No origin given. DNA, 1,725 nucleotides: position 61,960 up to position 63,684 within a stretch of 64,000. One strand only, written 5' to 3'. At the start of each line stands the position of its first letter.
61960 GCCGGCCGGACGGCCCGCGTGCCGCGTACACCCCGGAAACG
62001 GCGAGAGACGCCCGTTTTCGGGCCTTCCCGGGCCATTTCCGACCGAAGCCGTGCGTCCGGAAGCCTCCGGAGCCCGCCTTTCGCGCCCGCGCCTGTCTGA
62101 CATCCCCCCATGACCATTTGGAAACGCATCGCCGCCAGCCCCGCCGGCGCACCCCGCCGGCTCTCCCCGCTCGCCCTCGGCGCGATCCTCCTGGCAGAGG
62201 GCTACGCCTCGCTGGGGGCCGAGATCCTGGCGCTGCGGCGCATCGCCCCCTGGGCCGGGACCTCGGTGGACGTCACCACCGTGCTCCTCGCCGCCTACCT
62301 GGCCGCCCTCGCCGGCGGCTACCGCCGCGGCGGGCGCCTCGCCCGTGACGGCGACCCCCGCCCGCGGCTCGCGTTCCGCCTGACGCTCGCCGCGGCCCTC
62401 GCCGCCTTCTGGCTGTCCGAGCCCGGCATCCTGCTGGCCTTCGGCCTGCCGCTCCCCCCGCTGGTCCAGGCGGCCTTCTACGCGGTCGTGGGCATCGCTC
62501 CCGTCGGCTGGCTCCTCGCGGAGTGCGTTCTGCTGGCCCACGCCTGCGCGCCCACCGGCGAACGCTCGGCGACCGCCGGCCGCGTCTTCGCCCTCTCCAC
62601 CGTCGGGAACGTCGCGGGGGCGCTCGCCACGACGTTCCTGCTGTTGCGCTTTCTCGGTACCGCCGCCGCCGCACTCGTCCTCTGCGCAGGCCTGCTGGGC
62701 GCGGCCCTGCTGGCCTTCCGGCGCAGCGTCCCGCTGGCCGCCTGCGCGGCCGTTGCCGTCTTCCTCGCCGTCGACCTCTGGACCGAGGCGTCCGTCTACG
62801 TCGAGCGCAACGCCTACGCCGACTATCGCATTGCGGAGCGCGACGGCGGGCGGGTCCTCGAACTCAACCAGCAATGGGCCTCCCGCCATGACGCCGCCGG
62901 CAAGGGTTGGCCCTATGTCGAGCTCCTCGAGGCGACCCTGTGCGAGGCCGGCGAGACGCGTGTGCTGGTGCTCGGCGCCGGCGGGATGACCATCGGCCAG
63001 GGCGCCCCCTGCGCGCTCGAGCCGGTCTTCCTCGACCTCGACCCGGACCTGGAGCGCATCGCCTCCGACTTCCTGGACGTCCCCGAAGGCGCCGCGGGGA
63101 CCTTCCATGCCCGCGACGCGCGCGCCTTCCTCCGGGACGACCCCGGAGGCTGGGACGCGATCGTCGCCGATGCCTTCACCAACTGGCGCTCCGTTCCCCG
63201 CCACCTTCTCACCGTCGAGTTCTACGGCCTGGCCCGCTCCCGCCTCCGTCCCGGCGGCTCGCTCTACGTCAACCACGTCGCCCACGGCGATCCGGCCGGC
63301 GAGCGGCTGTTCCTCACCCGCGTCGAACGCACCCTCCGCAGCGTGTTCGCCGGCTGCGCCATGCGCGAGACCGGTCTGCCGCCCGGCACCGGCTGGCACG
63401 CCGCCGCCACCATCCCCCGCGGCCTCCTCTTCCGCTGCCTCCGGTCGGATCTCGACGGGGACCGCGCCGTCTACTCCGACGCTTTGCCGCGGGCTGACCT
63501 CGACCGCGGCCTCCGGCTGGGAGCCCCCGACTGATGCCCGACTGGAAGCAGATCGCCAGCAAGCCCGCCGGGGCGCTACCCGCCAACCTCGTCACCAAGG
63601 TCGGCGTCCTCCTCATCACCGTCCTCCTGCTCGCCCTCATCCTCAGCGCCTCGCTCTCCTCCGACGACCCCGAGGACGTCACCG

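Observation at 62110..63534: Membrane-anchored spermidine-synthase-like protein in the slot where Trb/VirB clusters normally encode the polytopic VirB6/TrbL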

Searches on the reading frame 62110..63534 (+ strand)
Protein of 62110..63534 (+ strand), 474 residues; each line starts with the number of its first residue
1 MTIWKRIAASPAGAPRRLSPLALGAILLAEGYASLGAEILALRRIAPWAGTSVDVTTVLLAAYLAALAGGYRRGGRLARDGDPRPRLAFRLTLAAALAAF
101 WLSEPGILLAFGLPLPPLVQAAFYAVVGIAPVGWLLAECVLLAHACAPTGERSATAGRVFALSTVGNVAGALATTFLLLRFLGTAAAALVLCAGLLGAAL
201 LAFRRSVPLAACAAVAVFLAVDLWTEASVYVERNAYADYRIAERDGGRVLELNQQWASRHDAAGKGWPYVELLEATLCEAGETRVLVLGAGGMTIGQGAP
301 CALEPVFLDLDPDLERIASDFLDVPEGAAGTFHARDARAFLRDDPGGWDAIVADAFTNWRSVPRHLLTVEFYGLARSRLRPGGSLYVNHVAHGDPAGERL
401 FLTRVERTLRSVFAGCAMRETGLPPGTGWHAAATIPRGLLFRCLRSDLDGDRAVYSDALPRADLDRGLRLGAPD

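Call 3: search_protein_families(library=pfam, proteins=[window:62110-63534:+], max_evalue=0.01)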
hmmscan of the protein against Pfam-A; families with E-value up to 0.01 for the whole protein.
window:62110-63534:+ (474 aa): 0 families

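Call 5: search_protein_families(library=pfam, proteins=[window:62110-63534:+], max_evalue=10)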
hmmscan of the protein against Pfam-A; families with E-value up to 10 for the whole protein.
window:62110-63534:+ (474 aa): 0 families

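Call 6: search_protein_families(library=ncbifam, proteins=[window:62110-63534:+], max_evalue=10)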
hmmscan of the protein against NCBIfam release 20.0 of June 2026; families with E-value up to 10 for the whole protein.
window:62110-63534:+ (474 aa): 3 families
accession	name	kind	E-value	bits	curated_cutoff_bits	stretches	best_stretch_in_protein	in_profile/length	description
NF037959.1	MFS_SpdSyn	subfamily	1.8e-29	102.9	40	2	306-414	303-407/480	fused MFS/spermidine synthase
NF002956.0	PRK03612.1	equivalog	9.4e-11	40.8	472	2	281-412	299-437/522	polyamine aminopropyltransferase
NF002010.0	PRK00811.1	equivalog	0.0013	18.1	260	1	278-418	75-219/287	polyamine aminopropyltransferase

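Call 7: search_solved_structures(query=window:62110-63534:+, max_evalue=10, show_alignments=3)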
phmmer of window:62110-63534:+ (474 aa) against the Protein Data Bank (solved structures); distinct sequences matched with E-value up to 10: 3.
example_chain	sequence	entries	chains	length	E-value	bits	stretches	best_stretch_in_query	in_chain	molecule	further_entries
3gjy_A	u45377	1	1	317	1.7e-06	30.4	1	279-402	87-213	Spermidine synthase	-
3anx_A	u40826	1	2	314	2.2e-05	26.7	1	234-385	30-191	spermidine synthase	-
1uir_A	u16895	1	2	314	2.3e-05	26.7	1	234-385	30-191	Polyamine Aminopropyltransferase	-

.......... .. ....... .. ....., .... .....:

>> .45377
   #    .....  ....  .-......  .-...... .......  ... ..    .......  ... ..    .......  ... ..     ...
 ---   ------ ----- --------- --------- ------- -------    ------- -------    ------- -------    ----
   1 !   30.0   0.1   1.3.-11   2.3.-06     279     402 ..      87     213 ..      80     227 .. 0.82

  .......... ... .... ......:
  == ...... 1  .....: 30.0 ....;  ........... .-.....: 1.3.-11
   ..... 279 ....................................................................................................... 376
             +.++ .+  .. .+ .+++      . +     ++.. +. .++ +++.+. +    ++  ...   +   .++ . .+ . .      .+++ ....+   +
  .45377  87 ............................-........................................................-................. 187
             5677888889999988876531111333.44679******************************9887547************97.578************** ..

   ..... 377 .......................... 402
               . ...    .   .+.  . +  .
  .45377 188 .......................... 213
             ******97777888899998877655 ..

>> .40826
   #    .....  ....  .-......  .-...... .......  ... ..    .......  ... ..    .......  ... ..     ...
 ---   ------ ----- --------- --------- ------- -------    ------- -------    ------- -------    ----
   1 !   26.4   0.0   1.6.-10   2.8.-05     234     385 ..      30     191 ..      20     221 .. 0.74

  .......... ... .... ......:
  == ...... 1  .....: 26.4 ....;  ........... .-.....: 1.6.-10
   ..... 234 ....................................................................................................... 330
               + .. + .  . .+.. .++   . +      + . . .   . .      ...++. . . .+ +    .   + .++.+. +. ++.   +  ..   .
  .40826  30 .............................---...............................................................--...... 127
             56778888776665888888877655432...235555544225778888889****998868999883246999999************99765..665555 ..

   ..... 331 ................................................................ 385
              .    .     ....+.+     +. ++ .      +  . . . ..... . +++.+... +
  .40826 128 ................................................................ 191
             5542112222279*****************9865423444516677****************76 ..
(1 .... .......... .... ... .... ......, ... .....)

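Call 10: find_homologous_proteins(query=window:62110-63534:+, max_evalue=0.001)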
Query window:62110-63534:+ (474 aa): 225 proteins with E <= 0.001 among 8000 candidates; the best 120 are listed.
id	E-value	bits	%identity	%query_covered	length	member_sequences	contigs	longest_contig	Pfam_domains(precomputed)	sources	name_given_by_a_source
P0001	0.0e+0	1036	100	100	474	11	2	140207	-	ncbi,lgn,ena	-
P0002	1.3e-231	788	82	96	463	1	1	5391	-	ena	-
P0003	3.0e-227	773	81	93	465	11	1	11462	-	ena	-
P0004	4.2e-227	773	81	96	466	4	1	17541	-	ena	-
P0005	5.0e-227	773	80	96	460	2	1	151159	-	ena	-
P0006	5.0e-222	756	80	94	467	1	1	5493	-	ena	-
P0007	1.7e-221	754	79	96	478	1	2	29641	-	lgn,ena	-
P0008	1.9e-219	748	79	95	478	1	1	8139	-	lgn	-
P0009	1.2e-215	735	77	97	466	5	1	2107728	-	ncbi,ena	-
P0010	6.1e-215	733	76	96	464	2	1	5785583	-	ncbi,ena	-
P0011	7.8e-215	732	77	97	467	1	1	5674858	-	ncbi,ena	-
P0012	4.0e-202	690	74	96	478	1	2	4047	-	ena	-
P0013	1.4e-194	666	70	96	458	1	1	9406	-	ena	-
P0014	1.0e-192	659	69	96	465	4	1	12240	-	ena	-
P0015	4.1e-192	657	69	96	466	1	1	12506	-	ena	-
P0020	1.2e-190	653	68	96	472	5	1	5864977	-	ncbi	-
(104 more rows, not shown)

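Call 11: find_encoding_contigs(protein=P0001, flank=10000, max_places=4)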
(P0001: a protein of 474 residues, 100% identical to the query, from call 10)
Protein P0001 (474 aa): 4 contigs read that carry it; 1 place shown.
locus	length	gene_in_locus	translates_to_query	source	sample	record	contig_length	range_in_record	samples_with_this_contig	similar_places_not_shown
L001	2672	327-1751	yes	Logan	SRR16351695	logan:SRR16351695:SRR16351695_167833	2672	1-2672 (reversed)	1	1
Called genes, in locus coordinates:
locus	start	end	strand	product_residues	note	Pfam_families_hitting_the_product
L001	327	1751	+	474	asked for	-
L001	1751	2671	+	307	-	?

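Call 12: find_encoding_contigs(protein=P0010, flank=10000, max_places=3)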
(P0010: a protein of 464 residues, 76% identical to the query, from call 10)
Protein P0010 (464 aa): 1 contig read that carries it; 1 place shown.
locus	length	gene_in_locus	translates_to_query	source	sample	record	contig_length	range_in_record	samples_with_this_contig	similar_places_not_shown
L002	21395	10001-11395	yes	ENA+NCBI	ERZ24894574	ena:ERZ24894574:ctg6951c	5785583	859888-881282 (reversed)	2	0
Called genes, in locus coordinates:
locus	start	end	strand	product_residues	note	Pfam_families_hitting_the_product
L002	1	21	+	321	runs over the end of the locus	-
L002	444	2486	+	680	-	PF10412:TrwB_AAD_bind (faint), PF12696:TraG-D_C (weak)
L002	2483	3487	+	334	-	PF00437:T2SSE, PF13191:AAA_16 (weak), PF20720:nSTAND3 (faint)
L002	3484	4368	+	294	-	PF16793:RepB_primase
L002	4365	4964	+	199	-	-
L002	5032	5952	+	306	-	PF08401:ArdcN, PF18818:MPTase-PolyVal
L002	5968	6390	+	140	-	-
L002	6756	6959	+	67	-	-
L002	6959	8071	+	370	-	PF08401:ArdcN, PF18818:MPTase-PolyVal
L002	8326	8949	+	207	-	PF07505:DUF5131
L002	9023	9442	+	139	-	PF00436:SSB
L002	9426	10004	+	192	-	-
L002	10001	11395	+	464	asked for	-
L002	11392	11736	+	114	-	-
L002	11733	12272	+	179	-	-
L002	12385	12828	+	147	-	PF12637:TSCPD (weak)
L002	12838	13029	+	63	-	-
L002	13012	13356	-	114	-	-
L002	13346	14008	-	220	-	PF10609:ParA (weak), PF01656:CbiA, PF06564:CBP_BcsQ (faint), PF07015:VirC1 (weak), PF09140:MipZ (weak), PF13614:AAA_31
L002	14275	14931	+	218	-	PF11740:KfrA_N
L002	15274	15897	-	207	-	-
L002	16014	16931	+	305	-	PF20505:DUF6731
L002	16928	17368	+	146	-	-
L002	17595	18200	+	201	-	PF00239:Resolvase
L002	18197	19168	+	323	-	PF02899:Phage_int_SAM_1 (weak), PF00589:Phage_integrase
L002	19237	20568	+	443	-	PF02033:RBFA, PF02424:ApbE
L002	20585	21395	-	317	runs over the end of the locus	PF04055:Radical_SAM, PF13353:Fer4_12 (faint)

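Call 13: find_encoding_contigs(protein=P0005, flank=10000, max_places=2)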
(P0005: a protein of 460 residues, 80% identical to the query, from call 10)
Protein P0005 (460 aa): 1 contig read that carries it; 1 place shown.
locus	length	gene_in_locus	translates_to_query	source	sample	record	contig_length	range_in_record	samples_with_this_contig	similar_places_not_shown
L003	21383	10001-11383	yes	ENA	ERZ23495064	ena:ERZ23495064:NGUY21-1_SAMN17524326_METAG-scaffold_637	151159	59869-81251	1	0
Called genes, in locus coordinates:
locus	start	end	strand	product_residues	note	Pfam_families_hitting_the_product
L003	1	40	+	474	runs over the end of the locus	PF08401:ArdcN, PF18818:MPTase-PolyVal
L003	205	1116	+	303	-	-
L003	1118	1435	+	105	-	-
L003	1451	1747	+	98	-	PF04956:TrbC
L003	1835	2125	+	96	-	PF05101:VirB3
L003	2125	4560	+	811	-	PF27097:VirB4_TrbE_N (faint), PF10412:TrwB_AAD_bind (faint), PF12846:AAA_10 (faint), PF19044:P-loop_TraG, PF01935:DUF87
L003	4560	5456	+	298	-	PF03524:CagX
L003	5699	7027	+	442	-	PF03743:TrbI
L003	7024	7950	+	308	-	-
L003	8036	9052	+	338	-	PF04610:TrbL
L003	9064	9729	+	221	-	PF04335:VirB8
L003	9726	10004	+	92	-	-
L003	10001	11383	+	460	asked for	-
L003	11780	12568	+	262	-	-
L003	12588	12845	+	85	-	-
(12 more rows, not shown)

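Call 14: find_encoding_contigs(protein=P0009, flank=10000, max_places=2)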
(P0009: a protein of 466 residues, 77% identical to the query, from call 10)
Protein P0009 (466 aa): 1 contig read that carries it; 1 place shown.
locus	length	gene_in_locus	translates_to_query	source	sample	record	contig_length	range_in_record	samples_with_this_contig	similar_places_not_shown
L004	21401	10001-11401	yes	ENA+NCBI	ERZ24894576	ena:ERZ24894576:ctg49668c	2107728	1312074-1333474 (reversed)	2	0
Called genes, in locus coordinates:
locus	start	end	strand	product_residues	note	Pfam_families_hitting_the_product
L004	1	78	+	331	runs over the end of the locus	PF08401:ArdcN, PF18818:MPTase-PolyVal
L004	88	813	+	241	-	-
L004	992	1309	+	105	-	-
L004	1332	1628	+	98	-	PF04956:TrbC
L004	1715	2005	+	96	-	PF05101:VirB3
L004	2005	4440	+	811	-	PF10412:TrwB_AAD_bind (faint), PF12846:AAA_10 (faint), PF19044:P-loop_TraG, PF01935:DUF87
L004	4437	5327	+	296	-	PF03524:CagX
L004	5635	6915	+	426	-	PF03743:TrbI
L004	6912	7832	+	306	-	-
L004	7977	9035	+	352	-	PF04610:TrbL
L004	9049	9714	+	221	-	PF04335:VirB8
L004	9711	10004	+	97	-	-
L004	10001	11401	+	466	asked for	-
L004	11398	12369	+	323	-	-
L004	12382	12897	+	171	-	-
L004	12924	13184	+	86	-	-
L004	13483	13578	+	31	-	-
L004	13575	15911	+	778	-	PF10412:TrwB_AAD_bind (faint), PF12696:TraG-D_C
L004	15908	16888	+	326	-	PF00437:T2SSE, PF27713:UCP018868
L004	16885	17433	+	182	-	-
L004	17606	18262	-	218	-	PF01987:AIM24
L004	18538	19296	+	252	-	PF10609:ParA (weak), PF01656:CbiA, PF07015:VirC1, PF09140:MipZ (faint), PF13614:AAA_31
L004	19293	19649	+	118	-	-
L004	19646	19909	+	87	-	-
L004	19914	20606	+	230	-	PF08843:AbiEii (weak)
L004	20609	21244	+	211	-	-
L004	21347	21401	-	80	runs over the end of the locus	-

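Call 15: find_encoding_contigs(protein=P0020, flank=10000, max_places=2)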
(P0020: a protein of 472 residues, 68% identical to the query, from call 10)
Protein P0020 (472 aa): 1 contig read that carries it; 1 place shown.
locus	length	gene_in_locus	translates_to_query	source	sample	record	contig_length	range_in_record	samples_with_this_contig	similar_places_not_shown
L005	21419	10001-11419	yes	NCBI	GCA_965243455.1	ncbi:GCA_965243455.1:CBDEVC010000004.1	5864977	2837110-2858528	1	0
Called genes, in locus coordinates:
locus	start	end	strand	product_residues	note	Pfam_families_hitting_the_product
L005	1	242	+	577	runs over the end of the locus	PF02776:TPP_enzyme_N, PF00205:TPP_enzyme_M, PF02775:TPP_enzyme_C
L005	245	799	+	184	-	PF01842:ACT, PF22629:ACT_AHAS_ss, PF13710:ACT_5, PF10369:ALS_ss_C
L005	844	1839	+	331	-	PF03807:F420_oxidored (faint), PF07991:KARI_N, PF01450:KARI_C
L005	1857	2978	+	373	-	PF04796:RepA_C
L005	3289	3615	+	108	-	PF04956:TrbC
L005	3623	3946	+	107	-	PF05101:VirB3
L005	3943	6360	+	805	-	PF12846:AAA_10 (faint), PF19044:P-loop_TraG (weak)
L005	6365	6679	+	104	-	-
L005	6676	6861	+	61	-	-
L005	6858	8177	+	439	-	-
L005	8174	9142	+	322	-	-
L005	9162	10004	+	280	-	PF16793:RepB_primase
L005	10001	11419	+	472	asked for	-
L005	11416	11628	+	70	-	-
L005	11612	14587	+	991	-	PF12796:Ank_2, PF13637:Ank_4, PF13857:Ank_5, PF00023:Ank, PF13857:Ank_5, PF12796:Ank_2, PF12796:Ank_2, PF13857:Ank_5, +21 more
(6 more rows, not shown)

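Call 17: find_related_loci(query=window:62110-63534:+, collection=genome_contigs, flank=10000)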
Query window:62110-63534:+ (474 aa) in genome_contigs; peptide patterns used: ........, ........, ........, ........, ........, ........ (x = any residue, [..] = any of these).
115 stretches matched a pattern; 9 encode a relative of the query (tblastn E <= 1e-3); 9 distinct loci.
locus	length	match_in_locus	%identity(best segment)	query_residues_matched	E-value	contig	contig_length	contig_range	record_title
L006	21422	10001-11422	99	1-474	0e+0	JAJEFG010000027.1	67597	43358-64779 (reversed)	MAG: Acidobacteria bacterium isolate p16x43bins.1 k141_212894, whole genome shotgun sequence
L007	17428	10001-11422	97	1-474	0e+0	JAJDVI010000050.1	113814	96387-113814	MAG: Acidobacteria bacterium isolate jk18x22bins.33 k141_787822, whole genome shotgun sequence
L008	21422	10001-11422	96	1-474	0e+0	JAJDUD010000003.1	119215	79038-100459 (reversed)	MAG: Acidobacteria bacterium isolate jk18x1bzbins.64 k141_363346, whole genome shotgun sequence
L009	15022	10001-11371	78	18-472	0e+0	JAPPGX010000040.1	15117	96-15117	MAG: Acidobacteriota bacterium isolate RHO1_bin_67 NODE_5725_length_15117_cov_25.731643, whole genome shotgun sequence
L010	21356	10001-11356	76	18-471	0e+0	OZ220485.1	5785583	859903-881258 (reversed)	MAG: Bryobacterales bacterium isolate 86978798-6d99-423e-8588-835106a9727b genome assembly, chromosome: 1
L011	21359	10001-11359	68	16-470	2e-176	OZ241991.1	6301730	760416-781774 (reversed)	MAG: Bryobacterales bacterium isolate be22c93e-b65f-4d75-a14f-d13794267050 genome assembly, chromosome: 1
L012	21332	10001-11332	69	24-469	1e-169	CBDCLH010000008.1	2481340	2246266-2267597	MAG: Bryobacterales bacterium isolate e5bdc283-2042-4f5e-8736-16045c4cf6f5 genome assembly, contig: contig_8, whole geno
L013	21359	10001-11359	66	16-470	1e-169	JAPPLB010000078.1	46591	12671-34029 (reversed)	MAG: Bryobacterales bacterium isolate RHO3_bin_12 NODE_1656_length_46591_cov_50.228425, whole genome shotgun sequence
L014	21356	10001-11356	81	18-471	0e+0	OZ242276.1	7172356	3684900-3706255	MAG: Bryobacterales bacterium isolate 6a17fdd1-799e-4b89-b3db-5c5ff6fa14e9 genome assembly, chromosome: 1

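Call 21: search_protein_families(library=pfam, proteins=[L006:11425-12756:+, L006:12753-13670:+, L006:13795-14793:+, L006:14601-15470:+, L006:15343-15861:+, L006:15603-16826:+, L006:16839-17366:+, L006:17412-17675:+, L006:18033-20399:+, L006:19940-21376:+], max_evalue=0.01)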
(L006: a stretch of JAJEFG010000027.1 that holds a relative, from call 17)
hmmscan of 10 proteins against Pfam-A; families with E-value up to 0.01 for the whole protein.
L006:11425-12756:+ (443 aa): 1 family
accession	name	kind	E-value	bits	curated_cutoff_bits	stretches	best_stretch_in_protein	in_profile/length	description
PF03743.19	TrbI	-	7e-36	124.3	35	1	261-433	2-186/188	Bacterial conjugation TrbI-like protein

L006:12753-13670:+ (305 aa): 0 families

L006:13795-14793:+ (332 aa): 1 family
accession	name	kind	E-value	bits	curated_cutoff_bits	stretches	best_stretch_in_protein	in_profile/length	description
PF04610.19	TrbL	-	5.7e-10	39.8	25.9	1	57-278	1-209/215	TrbL/VirB6 plasmid conjugal transfer protein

L006:14601-15470:+ (289 aa): 1 family
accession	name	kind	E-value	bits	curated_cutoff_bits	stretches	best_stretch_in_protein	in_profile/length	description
PF04335.19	VirB8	-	4.7e-17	63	23.2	1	81-284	6-212/213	VirB8 protein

L006:15343-15861:+ (172 aa): 0 families

L006:15603-16826:+ (407 aa): 0 families

L006:16839-17366:+ (175 aa): 0 families

L006:17412-17675:+ (87 aa): 0 families

L006:18033-20399:+ (788 aa): 2 families
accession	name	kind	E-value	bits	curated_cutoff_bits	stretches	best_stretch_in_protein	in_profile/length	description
PF10412.15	TrwB_AAD_bind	-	3.7e-08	33.1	20.5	1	634-767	269-385/387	Type IV secretion-system coupling protein DNA-binding domain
PF12696.13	TraG-D_C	-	1.3e-07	32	22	1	606-744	2-123/126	TraM recognition site of TraD and TraG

L006:19940-21376:+ (478 aa): 10 families
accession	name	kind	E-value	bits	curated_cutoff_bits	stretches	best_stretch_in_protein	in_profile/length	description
PF00437.27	T2SSE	-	2e-43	148.9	24.9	1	171-418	12-263/370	Type II/IV secretion system protein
PF13191.12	AAA_16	-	0.00014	22.9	32.6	1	278-333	12-73/167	AAA ATPase domain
PF13555.12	AAA_29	-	0.00028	21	27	1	288-318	21-51/61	P-loop containing region of AAA domain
PF20720.3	nSTAND3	-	0.00045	20.4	27.2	1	277-322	5-51/155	Novel STAND NTPase 3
PF13245.12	AAA_19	-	0.00083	20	25.1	1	282-313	4-35/134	AAA domain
PF00005.33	ABC_tran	-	0.00093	20.2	25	1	289-387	11-92/137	ABC transporter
PF01078.27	Mg_chelatase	-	0.0011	18.8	20.3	1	285-325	18-58/207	Magnesium chelatase, subunit ChlI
PF13401.12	AAA_22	-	0.0032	18.2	27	1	287-337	3-38/130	AAA domain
PF01580.24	FtsK_SpoIIIE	-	0.0038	17.1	24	1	290-310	40-60/221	FtsK/SpoIIIE family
PF12775.13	AAA_7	-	0.0047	16.9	25.8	1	285-318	29-62/181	P-loop containing dynein motor region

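Call 37: search_protein_representatives(protein=window:62110-63534:+)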
Query: 474 residues. Proteins with E-value up to 0.001 (for the whole library): 5118; up to 1e-10: 2078; up to 1e-30: 183. The best 150 are listed.
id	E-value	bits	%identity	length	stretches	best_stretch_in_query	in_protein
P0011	2.5e-215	732.3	78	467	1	8-471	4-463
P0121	1.1e-129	449.8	54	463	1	15-467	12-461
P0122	2.1e-117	409.4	69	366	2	17-187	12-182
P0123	1.7e-110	386.6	47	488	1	4-469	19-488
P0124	8.0e-108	377.8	69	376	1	17-300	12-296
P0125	9.3e-103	361.1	47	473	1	17-467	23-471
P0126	2.9e-92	326.5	45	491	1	17-466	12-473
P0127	6.9e-91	321.9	48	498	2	153-467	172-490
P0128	5.3e-89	315.7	65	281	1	16-275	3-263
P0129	1.7e-79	284.4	45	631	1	11-468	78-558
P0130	2.1e-79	284.1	43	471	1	14-465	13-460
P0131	1.0e-78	281.8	42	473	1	17-469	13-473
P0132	4.2e-78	279.8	44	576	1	14-473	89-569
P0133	8.8e-72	258.9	39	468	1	16-465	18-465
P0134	2.2e-70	254.3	68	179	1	293-472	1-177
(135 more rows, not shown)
